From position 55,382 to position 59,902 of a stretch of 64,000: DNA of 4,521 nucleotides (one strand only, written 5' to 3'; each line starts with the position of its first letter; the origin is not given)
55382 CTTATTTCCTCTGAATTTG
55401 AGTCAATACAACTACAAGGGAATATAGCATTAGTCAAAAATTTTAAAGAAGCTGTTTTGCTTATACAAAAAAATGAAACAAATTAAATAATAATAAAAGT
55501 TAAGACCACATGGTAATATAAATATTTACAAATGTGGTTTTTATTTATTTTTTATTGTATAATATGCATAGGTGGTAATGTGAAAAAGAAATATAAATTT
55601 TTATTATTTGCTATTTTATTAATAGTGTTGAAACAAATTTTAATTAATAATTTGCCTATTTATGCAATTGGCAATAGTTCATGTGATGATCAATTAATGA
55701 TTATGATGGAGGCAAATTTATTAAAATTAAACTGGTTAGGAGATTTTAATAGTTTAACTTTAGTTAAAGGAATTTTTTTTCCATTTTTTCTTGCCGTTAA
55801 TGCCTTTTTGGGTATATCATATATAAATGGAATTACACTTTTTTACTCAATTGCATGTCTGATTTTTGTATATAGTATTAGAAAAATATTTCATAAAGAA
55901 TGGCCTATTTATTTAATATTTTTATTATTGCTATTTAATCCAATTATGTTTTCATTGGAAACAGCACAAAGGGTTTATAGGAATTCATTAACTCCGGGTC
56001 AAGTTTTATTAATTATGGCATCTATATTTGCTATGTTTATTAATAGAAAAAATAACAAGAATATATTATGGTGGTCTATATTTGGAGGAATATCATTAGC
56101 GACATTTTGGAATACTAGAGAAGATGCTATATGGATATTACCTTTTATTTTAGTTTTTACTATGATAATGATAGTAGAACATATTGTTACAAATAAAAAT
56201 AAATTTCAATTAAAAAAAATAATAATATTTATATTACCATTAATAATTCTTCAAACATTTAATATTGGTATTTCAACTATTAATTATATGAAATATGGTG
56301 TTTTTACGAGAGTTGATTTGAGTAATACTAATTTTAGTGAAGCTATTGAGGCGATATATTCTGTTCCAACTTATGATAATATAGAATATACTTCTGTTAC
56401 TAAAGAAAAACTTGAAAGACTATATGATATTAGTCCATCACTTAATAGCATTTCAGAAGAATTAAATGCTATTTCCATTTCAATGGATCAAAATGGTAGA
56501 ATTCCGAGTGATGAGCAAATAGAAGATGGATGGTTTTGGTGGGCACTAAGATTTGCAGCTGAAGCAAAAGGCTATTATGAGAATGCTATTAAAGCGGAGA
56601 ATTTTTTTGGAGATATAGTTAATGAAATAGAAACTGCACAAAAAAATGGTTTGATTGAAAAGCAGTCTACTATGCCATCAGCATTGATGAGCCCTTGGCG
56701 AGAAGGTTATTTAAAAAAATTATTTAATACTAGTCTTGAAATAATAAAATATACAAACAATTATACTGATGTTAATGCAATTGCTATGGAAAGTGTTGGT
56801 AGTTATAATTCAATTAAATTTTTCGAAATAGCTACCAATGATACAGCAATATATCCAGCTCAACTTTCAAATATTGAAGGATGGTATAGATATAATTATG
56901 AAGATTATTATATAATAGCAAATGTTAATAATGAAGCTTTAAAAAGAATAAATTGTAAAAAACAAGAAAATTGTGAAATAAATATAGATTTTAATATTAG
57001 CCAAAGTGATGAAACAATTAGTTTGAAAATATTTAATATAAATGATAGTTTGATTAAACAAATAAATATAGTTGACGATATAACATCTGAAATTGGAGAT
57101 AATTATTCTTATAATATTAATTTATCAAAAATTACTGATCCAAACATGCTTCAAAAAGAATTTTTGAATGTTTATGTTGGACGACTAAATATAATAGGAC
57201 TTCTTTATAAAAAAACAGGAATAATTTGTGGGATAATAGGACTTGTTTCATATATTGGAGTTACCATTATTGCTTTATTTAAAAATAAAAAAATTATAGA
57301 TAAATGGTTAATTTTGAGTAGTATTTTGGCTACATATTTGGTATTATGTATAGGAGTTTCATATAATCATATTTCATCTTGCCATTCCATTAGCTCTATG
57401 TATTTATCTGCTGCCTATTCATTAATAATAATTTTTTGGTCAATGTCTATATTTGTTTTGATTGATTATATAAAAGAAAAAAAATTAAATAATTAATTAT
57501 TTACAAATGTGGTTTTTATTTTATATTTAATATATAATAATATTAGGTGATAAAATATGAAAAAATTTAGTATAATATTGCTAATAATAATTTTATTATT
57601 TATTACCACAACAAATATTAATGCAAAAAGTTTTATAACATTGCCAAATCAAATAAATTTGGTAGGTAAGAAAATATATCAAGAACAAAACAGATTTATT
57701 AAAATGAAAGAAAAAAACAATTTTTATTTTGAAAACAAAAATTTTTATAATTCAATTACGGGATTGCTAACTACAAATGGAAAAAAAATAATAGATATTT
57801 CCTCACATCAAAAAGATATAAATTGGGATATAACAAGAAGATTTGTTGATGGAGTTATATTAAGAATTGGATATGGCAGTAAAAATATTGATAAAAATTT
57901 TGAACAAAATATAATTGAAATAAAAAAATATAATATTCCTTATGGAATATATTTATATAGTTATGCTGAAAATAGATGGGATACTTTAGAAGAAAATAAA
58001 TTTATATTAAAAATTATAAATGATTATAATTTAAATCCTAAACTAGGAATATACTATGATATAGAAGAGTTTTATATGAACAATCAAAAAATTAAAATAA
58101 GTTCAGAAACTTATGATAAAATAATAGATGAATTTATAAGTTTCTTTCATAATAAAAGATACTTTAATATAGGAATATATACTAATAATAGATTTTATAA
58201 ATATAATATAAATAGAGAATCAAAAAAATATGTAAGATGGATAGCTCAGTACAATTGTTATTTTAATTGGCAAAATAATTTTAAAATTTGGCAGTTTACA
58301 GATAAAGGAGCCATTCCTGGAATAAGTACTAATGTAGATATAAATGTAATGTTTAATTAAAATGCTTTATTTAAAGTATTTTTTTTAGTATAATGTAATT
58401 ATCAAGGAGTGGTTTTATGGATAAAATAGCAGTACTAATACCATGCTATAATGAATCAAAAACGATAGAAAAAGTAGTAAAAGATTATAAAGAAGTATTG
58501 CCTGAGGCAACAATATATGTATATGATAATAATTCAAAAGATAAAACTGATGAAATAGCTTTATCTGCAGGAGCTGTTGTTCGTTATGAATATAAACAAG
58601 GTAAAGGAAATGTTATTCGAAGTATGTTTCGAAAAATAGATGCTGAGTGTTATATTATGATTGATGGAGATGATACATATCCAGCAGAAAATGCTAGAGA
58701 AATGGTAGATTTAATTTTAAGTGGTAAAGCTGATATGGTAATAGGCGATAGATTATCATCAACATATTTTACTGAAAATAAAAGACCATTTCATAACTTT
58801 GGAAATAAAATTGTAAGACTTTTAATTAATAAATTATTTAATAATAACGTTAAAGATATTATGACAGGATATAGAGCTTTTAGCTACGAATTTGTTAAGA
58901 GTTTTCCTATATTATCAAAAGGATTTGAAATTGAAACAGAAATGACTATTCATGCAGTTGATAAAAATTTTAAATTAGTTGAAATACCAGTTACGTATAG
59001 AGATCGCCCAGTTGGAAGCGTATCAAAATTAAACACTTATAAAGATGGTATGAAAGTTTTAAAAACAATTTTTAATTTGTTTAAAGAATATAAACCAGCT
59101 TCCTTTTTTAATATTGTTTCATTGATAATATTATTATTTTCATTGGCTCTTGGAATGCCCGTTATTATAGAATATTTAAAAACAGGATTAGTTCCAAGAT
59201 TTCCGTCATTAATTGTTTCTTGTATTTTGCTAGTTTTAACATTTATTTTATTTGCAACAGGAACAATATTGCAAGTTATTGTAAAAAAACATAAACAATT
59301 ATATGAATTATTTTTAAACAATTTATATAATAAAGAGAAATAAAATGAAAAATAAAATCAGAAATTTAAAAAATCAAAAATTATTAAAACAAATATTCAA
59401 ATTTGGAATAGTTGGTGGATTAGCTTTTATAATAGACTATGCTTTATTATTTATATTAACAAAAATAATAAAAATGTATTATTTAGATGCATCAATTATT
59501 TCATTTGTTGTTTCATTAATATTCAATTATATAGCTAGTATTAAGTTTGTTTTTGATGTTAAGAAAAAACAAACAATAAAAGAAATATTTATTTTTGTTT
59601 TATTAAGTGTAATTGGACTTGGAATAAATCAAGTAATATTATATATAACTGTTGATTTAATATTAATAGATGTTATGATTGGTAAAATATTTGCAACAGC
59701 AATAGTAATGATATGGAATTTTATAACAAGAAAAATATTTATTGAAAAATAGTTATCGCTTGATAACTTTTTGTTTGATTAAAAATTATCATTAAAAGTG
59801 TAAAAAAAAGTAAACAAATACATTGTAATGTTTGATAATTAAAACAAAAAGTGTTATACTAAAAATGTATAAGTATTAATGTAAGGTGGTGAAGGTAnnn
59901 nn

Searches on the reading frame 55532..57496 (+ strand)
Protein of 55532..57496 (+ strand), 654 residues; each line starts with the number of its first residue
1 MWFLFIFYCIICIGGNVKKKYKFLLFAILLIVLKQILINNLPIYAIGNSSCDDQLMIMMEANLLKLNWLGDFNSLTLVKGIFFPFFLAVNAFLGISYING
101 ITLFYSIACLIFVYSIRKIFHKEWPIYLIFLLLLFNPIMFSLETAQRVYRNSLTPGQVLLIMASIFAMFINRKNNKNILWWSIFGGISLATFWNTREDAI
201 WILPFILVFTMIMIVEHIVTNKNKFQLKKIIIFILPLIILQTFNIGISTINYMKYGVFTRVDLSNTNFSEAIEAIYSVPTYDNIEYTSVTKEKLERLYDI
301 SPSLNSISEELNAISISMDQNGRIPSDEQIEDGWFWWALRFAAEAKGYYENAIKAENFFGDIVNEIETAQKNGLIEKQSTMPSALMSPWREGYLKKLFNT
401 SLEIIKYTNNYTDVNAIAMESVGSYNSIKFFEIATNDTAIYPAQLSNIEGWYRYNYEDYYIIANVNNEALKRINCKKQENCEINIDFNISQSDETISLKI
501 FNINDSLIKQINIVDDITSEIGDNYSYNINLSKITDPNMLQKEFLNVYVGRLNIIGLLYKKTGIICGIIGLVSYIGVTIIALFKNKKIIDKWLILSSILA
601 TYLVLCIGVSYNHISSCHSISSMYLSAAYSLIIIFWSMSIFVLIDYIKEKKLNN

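Call 4: search_protein_families(library=pfam, proteins=[window:55532-57496:+])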
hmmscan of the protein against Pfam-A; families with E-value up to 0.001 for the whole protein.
window:55532-57496:+ (654 aa): 0 families

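Call 5: search_protein_families(library=ncbifam, proteins=[window:55532-57496:+])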
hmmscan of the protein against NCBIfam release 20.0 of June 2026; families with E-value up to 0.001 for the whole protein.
window:55532-57496:+ (654 aa): 0 families

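Call 25: search_protein_families(library=pfam, proteins=[window:55532-57496:+], max_evalue=10)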
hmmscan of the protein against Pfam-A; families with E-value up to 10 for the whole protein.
window:55532-57496:+ (654 aa): 0 families

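Call 38: find_homologous_proteins(query=window:55532-57496:+)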
Query window:55532-57496:+ (654 aa): 487 proteins with E <= 0.001 among 8000 candidates; the best 120 are listed.
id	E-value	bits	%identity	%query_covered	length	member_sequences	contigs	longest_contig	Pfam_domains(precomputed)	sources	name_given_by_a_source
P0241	0.0e+0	1397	100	98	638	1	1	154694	-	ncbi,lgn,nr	ncbi:MAG: hypothetical protein PHN42_03930 [Bacilli bacterium]|nr:hypothetical protein [Bacilli bact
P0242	2.5e-272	923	65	98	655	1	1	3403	-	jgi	-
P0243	3.9e-253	860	62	97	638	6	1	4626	-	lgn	-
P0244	1.2e-221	756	56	97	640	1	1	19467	-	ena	-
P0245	6.4e-215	734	54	94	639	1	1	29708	-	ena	-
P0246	6.3e-209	714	54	97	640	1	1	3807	-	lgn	-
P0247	2.7e-196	672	52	95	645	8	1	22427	-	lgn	-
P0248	8.4e-196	671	52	96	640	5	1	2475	-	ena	-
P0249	1.1e-194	667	51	97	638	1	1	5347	-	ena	-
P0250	5.0e-194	665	51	97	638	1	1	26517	-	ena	-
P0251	1.9e-193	663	51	97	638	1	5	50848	-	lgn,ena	-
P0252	5.3e-193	661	51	96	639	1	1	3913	-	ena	-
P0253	1.2e-191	657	52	90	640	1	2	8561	-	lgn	-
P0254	1.7e-191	656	50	97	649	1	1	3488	-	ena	-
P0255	3.2e-188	646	50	97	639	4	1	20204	-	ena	-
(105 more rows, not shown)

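Call 42: search_solved_structures(query=A3, max_evalue=10)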
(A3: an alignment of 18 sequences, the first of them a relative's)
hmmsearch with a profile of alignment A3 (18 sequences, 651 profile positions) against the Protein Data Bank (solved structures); distinct sequences matched with E-value up to 10: 0.

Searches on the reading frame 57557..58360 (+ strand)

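Call 4: search_protein_families(library=pfam, proteins=[window:57557-58360:+])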
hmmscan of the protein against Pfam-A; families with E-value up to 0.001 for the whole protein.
window:57557-58360:+ (267 aa): 1 family
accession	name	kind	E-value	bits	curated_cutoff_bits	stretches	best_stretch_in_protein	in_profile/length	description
PF01183.26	Glyco_hydro_25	-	3.8e-18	66.9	27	1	79-256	1-180/180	Glycosyl hydrolases family 25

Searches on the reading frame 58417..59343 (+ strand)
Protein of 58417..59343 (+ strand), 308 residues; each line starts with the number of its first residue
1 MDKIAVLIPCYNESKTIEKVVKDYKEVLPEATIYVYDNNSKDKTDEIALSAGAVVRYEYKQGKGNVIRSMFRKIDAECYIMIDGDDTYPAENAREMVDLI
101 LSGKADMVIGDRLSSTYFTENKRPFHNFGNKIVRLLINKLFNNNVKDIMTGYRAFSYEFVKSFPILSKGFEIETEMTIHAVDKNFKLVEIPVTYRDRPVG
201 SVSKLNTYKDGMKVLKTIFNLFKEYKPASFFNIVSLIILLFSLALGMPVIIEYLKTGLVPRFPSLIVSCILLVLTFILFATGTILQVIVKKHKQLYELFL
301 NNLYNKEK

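Call 8: search_protein_families(library=pfam, proteins=[window:58417-59343:+])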
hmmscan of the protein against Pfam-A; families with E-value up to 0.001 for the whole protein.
window:58417-59343:+ (308 aa): 2 families
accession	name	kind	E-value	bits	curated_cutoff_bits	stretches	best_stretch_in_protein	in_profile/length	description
PF00535.33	Glycos_transf_2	-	8.4e-19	68.5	23.3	1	6-160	2-164/168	Glycosyl transferase family 2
PF13641.12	Glyco_tranf_2_3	-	0.00054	20.5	27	1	4-108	3-119/230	Glycosyltransferase like family 2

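Call 26: search_protein_families(library=ncbifam, proteins=[window:58417-59343:+], max_evalue=0.01)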
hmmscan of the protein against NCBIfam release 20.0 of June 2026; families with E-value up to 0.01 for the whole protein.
window:58417-59343:+ (308 aa): 9 families
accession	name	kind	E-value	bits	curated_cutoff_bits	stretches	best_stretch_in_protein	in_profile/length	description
TIGR04182.1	glyco_TIGR04182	equivalog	1e-69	235.2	325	1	4-296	2-290/293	S-layer glycoprotein N-glycosyltransferase AglJ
NF041391.1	DPhHxTase_Halo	equivalog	2.5e-26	92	375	1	10-223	3-210/213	dolichyl-phosphate hexose transferase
NF058614.1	PPMAGASynPpgS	equivalog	5.1e-18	65.3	370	1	6-193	4-195/226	polyprenyl-phospho-N-acetylgalactosaminyl synthase PpgS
NF010496.0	PRK13915.1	equivalog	6.6e-08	32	262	1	3-85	32-126/307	glucosyl-3-phosphoglycerate synthase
TIGR04283.1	glyco_like_mftF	equivalog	2.5e-07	30.5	182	1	4-99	1-96/221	TIGR04283 family arsenosugar biosynthesis glycosyltransferase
TIGR03937.1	PgaC_IcaA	equivalog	2.8e-07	29.8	422.3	1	2-98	45-148/407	poly-beta-1,6-N-acetyl-D-glucosamine synthase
NF007986.1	PRK10714.1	equivalog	1.4e-06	27.6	529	1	2-255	6-258/316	undecaprenyl-phosphate 4-deoxy-4-formamido-L-arabinose transferase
NF047588.1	GlcsyltransPgfSStrep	equivalog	2.2e-06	27.1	500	1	3-166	2-170/308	glycosyltransferase PgfS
NF053846.1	glyco_with_XrtP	equivalog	4.9e-05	22.2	520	1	6-49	45-88/440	XrtP-associated glycosyltransferase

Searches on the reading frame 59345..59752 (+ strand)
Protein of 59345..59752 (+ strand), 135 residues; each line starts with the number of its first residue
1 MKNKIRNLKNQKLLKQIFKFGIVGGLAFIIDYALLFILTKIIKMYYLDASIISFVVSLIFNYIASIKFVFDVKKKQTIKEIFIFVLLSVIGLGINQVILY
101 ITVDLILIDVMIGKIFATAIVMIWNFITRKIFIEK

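Call 8: search_protein_families(library=pfam, proteins=[window:59345-59752:+])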
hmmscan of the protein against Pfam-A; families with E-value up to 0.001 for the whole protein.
window:59345-59752:+ (135 aa): 1 family
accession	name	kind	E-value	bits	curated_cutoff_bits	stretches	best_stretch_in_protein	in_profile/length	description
PF04138.20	GtrA_DPMS_TM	-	7e-26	91.2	26.1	1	19-133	1-116/117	GtrA/DPMS, transmembrane domain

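Call 26: search_protein_families(library=ncbifam, proteins=[window:59345-59752:+], max_evalue=0.01)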
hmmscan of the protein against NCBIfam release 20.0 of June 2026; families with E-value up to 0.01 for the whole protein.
window:59345-59752:+ (135 aa): 0 families
